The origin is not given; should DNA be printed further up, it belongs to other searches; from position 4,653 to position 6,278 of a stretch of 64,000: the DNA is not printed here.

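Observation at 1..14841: Array of seven co-directional P-loop NTPases built from two paralogous three-NTPase cassettes: candidate undescribed STAND-based conflict system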

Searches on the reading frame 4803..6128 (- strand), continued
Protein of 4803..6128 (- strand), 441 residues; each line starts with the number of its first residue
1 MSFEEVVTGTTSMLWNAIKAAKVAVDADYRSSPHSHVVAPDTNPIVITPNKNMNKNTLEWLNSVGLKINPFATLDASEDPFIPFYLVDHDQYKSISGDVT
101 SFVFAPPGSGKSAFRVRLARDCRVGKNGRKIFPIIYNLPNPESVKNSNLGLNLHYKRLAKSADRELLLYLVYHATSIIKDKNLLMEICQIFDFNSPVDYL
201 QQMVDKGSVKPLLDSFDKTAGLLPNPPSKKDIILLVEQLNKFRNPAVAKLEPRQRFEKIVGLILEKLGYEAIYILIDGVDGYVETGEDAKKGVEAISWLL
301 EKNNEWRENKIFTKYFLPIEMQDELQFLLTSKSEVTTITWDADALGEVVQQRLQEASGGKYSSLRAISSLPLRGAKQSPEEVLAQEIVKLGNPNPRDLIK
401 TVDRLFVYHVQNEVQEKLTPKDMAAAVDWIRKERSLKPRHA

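Call 65: fold_search(model_id=the predicted structure, library=pdb)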
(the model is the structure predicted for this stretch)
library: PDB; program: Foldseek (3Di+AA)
matches with E <= 10: 767; with E <= 0.001: 0
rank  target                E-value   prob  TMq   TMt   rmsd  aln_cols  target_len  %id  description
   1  2v1u_A                1.9e-03  1.00  0.36  0.41   9.8       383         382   10  STRUCTURE OF THE AEROPYRUM PERNIX ORC1 PROTEIN IN COMPLEX WITH DNA (released 2007-09-18)
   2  4xgc_D                5.3e-03  1.00  0.35  0.35   9.3       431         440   10  Crystal structure of the eukaryotic origin recognition complex (released 2015-04-01)
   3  7jgr_C                6.3e-03  1.00  0.35  0.27  11.0       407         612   10  Structure of Drosophila ORC bound to DNA (84 bp) and Cdc6 (released 2020-09-09)
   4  2qby_B                6.6e-03  1.00  0.35  0.41  10.2       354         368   10  Crystal structure of a heterodimer of Cdc6/Orc1 initiators bound to origin DNA (from S. solfataricus) (released 2007-09-11)
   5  9mpr_A                8.9e-03  0.89  0.24  0.20  22.3       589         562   10  Cryo-EM structure of three VCPIP1 VCPIDs bound to VCP (released 2025-10-15)
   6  1w5t_C                9.7e-03  1.00  0.37  0.41  14.4       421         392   10  Structure of the Aeropyrum Pernix ORC2 protein (ADPNP-ADP complexes) (released 2004-10-05)
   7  4xgu_D                1.1e-02  1.00  0.32  0.36  14.3       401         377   11  Structure of C. elegans PCH-2 (released 2015-05-06)
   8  9e8j_A                1.4e-02  1.00  0.31  0.33  11.6       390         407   10  Nub1/Fat10-processing human 26S proteasome bound to Txnl1 with Rpt1 at top of spiral staircase (released 2024-12-04)
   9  5vq9                  1.4e-02  1.00  0.33  0.39  11.3       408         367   12  Structure of human TRIP13, Apo form (released 2017-06-14)
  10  5c18_A                1.4e-02  0.89  0.26  0.17  23.9       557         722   10  p97-delta709-728 in complex with ATP-gamma-S (released 2016-01-13)
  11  6rqc_D                1.6e-02  0.99  0.34  0.34  10.2       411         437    9  Cryo-EM structure of an MCM loading intermediate (released 2019-11-20)
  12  9p00_A                1.6e-02  0.69  0.23  0.20  23.0       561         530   11  Cryo-EM structure of apo S. Mansoni p97 (released 2025-08-13)
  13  9bcx_B                1.8e-02  1.00  0.34  0.33  12.8       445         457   12  Cryo-EM structure of the S. cerevisiae ORC-Cdc6-Mcm2-7-DNA complex with a fully closed Mcm2-Mcm5 DNA entry gate (released 2025-01-01)
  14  8s0e_A                2.0e-02  1.00  0.32  0.37   9.1       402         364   10  H. sapiens OCCM bound to double stranded DNA (released 2024-10-02)
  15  5v8f_D                2.2e-02  1.00  0.37  0.36   9.3       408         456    8  Structural basis of MCM2-7 replicative helicase loading by ORC-Cdc6 and Cdt1 (released 2017-05-10)
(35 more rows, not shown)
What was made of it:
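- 4803..6128 (-): E: ORC/Cdc6-like AAA+ ATPase, 441 aa. Foldseek top hits are archaeal Orc1/Cdc6 and eukaryotic ORC subunits (call 65).
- On NACHT-type STAND NTPase (for A, D, E): The E model's best structural matches are Orc1/Cdc6 and ORC subunits (call 65).
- On ORC/Cdc6-like AAA+ ATPase (for A, D, E): Foldseek ranks 1-4 and 6 are Orc1/Cdc6/ORC with probability 1.0, but E-values are 2e-3 to 1e-2 and TM-scores 0.35-0.41 (call 65).
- Closest known: ORC/Cdc6 replication initiators. Same: Several paralogues are encoded together, as in Orc1-5/Cdc6 (call 65; the ORC comparison is own knowledge).
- The Foldseek matches of E to ORC are weak in E-value (2e-3) and TM-score (0.36-0.41) (call 65).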

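Call 70: find_encoding_contigs(protein=P0035, flank=10000, max_places=3)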
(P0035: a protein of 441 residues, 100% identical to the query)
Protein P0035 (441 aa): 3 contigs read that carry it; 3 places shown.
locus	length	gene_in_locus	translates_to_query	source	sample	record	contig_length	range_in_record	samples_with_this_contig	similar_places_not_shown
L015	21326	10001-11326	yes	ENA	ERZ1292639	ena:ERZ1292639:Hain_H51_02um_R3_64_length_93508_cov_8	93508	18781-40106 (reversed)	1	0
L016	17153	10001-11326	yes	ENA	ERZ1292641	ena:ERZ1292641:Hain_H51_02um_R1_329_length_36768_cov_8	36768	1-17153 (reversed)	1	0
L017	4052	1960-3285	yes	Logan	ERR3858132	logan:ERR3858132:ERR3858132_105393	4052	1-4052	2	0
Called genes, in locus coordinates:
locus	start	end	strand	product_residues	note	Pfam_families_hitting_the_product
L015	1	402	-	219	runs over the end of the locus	-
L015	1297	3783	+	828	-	-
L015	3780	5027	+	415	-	PF01637:ATPase_2, PF13401:AAA_22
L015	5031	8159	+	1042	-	PF13191:AAA_16 (faint), PF13181:TPR_8 (faint), PF00515:TPR_1 (faint), PF07719:TPR_2 (faint), PF13176:TPR_7 (faint), PF13374:TPR_10 (faint), PF13424:TPR_12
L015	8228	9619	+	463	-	-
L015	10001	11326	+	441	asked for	-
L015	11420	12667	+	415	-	PF13191:AAA_16 (weak), PF13401:AAA_22 (weak)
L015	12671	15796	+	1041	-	PF13191:AAA_16 (faint), PF13181:TPR_8 (faint), PF00515:TPR_1 (faint), PF07719:TPR_2 (faint), PF13176:TPR_7 (faint), PF13374:TPR_10 (faint), PF13424:TPR_12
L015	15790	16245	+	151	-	PF13302:Acetyltransf_3 (weak), PF00583:Acetyltransf_1, PF13673:Acetyltransf_10 (faint), PF13508:Acetyltransf_7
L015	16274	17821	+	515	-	PF04055:Radical_SAM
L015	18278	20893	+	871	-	PF00931:NB-ARC (faint), PF13191:AAA_16, PF05729:NACHT (faint), PF07719:TPR_2 (faint), PF13374:TPR_10 (faint), PF17874:TPR_MalT, PF13424:TPR_12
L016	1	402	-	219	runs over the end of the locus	-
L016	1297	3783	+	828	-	-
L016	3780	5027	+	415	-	PF01637:ATPase_2, PF13401:AAA_22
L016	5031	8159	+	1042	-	PF13191:AAA_16 (faint), PF13181:TPR_8 (faint), PF00515:TPR_1 (faint), PF07719:TPR_2 (faint), PF13176:TPR_7 (faint), PF13374:TPR_10 (faint), PF13424:TPR_12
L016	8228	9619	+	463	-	-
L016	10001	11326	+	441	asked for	-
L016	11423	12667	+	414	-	PF13191:AAA_16 (weak), PF13401:AAA_22 (weak)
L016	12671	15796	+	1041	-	PF13191:AAA_16 (faint), PF13181:TPR_8 (faint), PF00515:TPR_1 (faint), PF07719:TPR_2 (faint), PF13176:TPR_7 (faint), PF13374:TPR_10 (faint), PF13424:TPR_12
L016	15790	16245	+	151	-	PF13302:Acetyltransf_3 (weak), PF00583:Acetyltransf_1, PF13508:Acetyltransf_7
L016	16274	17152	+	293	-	?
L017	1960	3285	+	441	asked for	-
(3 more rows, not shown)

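Call 73: find_related_loci(query=A4, collection=genome_contigs, flank=10000)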
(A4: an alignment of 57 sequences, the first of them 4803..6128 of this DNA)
Query A4 (441 aa) in genome_contigs; peptide patterns used: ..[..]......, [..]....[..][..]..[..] (x = any residue, [..] = any of these).
158 stretches matched a pattern; 36 encode a relative of the query (tblastn E <= 1e-3); 36 distinct loci.
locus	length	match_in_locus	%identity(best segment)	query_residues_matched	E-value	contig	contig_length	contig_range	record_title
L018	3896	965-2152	49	47-437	2e-115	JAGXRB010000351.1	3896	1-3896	MAG: Bacteroidetes bacterium isolate CROMO_A_64 c_000000848788, whole genome shotgun sequence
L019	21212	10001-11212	48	46-437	3e-108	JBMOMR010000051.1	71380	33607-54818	MAG: Chloroflexota bacterium isolate Betzabe_MAG055 MAG055_51, whole genome shotgun sequence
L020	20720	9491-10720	45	30-437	1e-107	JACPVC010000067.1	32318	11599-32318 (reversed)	MAG: Chloroflexi bacterium isolate NC_groundwater_774_Ag_S2p5_52_15 JBCH_GD18_4_SO25_S179_scaffold_170733, whole genome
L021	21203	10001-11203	45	44-437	1e-103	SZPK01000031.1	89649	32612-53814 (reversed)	Chloroflexi bacterium CFX2 ZYPT4scaffold_521, whole genome shotgun sequence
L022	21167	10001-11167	45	60-437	2e-100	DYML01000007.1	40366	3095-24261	MAG TPA_asm: Anaerolinea thermophila isolate SulCav_FS06-10_51_17 SulCav_FS06_10_345_length_40366_cov_9_743197, whole ge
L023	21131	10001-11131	41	60-434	1e-88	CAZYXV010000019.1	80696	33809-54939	MAG TPA_asm: uncultured Anaerolineae bacterium isolate binchicken_co26_194 genome assembly, contig: NODE_469_length_8069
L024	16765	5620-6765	35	49-434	2e-69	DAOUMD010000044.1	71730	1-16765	MAG TPA_asm: Anaerolineae bacterium isolate W31_78 k127_148421, whole genome shotgun sequence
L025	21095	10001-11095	38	54-426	5e-69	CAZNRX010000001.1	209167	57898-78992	MAG TPA_asm: uncultured Anaerolineales bacterium isolate binchicken_co17_270 genome assembly, contig: NODE_119_length_20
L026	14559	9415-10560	37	60-435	5e-66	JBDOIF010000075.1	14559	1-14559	MAG: Anaerolineae bacterium isolate TC202112_Ori_Bins009 k147_113213, whole genome shotgun sequence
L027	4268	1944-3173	34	23-436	3e-65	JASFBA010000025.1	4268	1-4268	MAG: Chloroflexia bacterium isolate PO_10 k141_419008, whole genome shotgun sequence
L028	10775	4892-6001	36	60-429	4e-64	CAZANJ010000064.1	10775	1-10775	MAG TPA_asm: uncultured Anaerolineales bacterium isolate binchicken_co8_337 genome assembly, contig: NODE_11733_length_1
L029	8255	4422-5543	35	49-431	4e-64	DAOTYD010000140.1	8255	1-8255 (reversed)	MAG TPA_asm: Anaerolineae bacterium isolate H23_305 k115_52983, whole genome shotgun sequence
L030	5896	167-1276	36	60-429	1e-63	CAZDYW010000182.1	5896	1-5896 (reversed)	MAG TPA_asm: uncultured Anaerolineales bacterium isolate binchicken_co15_170 genome assembly, contig: NODE_12842_length_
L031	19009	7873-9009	34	51-433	2e-62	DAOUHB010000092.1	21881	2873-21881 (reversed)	MAG TPA_asm: Anaerolineae bacterium isolate R89_289 k165_2199697, whole genome shotgun sequence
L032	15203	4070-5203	34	52-438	8e-62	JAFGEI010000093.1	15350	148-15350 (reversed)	MAG: Anaerolineae bacterium isolate Zod_Metabat.1220 k87_4265732, whole genome shotgun sequence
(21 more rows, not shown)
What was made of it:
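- Tried and rejected: The scan with the E alignment worked (call 73).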

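Call 77: search_protein_families(library=padloc, proteins=[L015:16274-17821:+, L015:15790-16245:+, L012:5966-8329:+, L012:8524-9873:+, L012:10001-11308:+, L012:11399-12592:+], max_evalue=0.01)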
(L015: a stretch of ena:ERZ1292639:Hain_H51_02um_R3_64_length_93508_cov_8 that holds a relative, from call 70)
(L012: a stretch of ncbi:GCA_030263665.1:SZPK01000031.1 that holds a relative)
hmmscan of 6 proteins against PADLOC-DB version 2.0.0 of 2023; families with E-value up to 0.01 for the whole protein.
L015:16274-17821:+ (515 aa): 3 families
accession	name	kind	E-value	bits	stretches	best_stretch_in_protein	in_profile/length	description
PDLC02903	pVip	-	3.5e-17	60.7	1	164-284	4-110/257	Viperins not associated with kinases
PDLC02904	pVip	-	8.2e-14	49.7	1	164-323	7-155/262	Viperins associated with kinases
PDLC02905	pVip-kinase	-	7.1e-07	26.8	1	163-277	185-294/474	Viperin-kinase fusion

L015:15790-16245:+ (151 aa): 3 families
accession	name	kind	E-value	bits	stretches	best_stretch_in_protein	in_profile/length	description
PDLC04420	PDC-M11A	-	0.003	14.5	1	90-143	128-182/376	-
PDLC04422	PDC-M11A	-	0.0039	14.1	1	93-141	241-292/501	-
PDLC04419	PDC-M11A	-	0.0049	14.2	1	89-142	93-146/357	-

L012:5966-8329:+ (787 aa): 0 families

L012:8524-9873:+ (449 aa): 0 families

L012:10001-11308:+ (435 aa): 0 families

L012:11399-12592:+ (397 aa): 0 families

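Call 98: search_solved_structures(query=L015:16274-17821:+, max_evalue=0.001)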
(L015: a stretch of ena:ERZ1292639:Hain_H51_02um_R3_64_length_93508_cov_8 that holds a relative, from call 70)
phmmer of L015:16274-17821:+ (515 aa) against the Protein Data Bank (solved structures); distinct sequences matched with E-value up to 0.001: 5.
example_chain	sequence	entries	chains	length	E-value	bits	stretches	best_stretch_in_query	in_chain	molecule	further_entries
5wgg_A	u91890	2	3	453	1.8e-21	79.3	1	98-477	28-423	Radical SAM domain protein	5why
4k36_A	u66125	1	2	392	1.3e-09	40.2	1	167-473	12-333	Anaerobic sulfatase-maturating enzyme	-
4k37_A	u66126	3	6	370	1.4e-09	40.1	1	167-473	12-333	Anaerobic sulfatase-maturating enzyme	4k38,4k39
6efn_A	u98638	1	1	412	5.6e-08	34.8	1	160-330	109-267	Sporulation killing factor maturation protein SkfB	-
9gm3_A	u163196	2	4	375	1.2e-07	33.8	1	157-305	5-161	ChlB radical SAM domain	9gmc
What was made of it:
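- On RiPP biosynthetic gene cluster (sacti/ranthipeptide type): CteB alignment covers residues 98-477 at E 1.8e-21 (call 98).
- The rSAM's best solved relative is CteB, aligned from its RRE region through the SPASM domain (call 98).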

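Call 99: search_solved_structures(query=L015:15790-16245:+, max_evalue=0.01)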
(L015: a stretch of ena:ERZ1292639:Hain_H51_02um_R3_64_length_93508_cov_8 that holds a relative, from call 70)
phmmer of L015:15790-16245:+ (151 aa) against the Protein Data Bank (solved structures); distinct sequences matched with E-value up to 0.01: 16.
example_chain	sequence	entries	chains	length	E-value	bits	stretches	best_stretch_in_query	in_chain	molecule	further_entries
2ge3_A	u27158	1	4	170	1.9e-13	53.6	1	35-140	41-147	probable acetyltransferase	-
2i79_A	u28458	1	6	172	1.8e-09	40.6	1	5-141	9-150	Acetyltransferase, GNAT family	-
6wqb_A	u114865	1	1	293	9.1e-06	28.6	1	47-138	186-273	N-terminal acetyltransferase, GNAT family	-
6wqc_A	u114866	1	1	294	9.2e-06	28.6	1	47-138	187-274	N-terminal acetyltransferase, GNAT family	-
3k9u_A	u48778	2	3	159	9e-05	25.4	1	75-148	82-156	PaiA Acetyltransferase | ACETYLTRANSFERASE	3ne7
3f0a_A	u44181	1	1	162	9.4e-05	25.3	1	75-148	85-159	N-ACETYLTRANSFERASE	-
3fix_A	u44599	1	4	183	0.00013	24.9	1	75-148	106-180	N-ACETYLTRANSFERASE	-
3w6x_A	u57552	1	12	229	0.00026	23.9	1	38-136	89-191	MPR1 protein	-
3w91_A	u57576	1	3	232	0.00026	23.9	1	38-136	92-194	MPR1 protein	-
3w6s_A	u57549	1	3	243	0.00028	23.8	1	38-136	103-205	MPR1 protein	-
2ae6_A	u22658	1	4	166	0.00063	22.6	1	49-140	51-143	acetyltransferase, GNAT family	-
3owc_A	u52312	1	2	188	0.00068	22.5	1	49-139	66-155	Probable acetyltransferase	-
6yzz_A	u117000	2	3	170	0.00088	22.2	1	56-139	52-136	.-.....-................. 50 | Acyl-CoA N-acyltransferases (NAT) superfamily protein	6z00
3tfy_A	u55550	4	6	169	0.0071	19.2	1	56-140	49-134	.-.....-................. 50, NatE catalytic subunit | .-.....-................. 50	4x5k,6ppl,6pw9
2ob0_A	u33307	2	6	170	0.0072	19.2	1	56-140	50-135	Human MAK3 homolog | N-acetyltransferase 13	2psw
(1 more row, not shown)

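Call 118: list_cluster_members(proteins=[P0042, P0037, P0051, P0052, P0010, P0021, P0096, P0099])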
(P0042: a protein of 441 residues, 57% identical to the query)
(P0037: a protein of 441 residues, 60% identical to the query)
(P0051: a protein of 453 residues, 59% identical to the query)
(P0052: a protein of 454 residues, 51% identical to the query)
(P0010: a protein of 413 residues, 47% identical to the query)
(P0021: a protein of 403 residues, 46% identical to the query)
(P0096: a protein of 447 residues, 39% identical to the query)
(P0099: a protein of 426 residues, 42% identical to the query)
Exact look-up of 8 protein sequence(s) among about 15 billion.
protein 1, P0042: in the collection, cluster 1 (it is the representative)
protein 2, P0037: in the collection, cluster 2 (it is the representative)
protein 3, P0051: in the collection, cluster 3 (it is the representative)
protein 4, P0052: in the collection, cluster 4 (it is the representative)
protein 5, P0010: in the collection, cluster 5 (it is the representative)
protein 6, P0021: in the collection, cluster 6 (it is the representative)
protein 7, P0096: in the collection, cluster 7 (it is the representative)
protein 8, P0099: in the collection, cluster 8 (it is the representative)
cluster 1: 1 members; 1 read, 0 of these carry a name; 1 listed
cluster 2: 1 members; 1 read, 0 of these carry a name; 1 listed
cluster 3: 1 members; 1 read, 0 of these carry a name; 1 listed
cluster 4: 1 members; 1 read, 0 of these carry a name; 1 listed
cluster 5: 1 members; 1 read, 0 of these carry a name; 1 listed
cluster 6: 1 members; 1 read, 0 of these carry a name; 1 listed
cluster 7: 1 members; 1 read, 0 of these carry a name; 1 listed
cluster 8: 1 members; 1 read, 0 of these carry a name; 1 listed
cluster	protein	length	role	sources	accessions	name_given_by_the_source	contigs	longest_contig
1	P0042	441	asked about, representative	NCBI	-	-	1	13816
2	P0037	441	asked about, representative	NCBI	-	-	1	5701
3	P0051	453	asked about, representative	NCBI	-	-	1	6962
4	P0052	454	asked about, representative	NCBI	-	-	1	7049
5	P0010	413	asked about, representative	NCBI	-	-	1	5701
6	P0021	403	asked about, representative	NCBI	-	-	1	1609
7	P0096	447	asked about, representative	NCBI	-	-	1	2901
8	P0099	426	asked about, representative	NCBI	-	-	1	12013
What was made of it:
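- Tried and rejected: Cluster look-ups returned no names (call 118).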
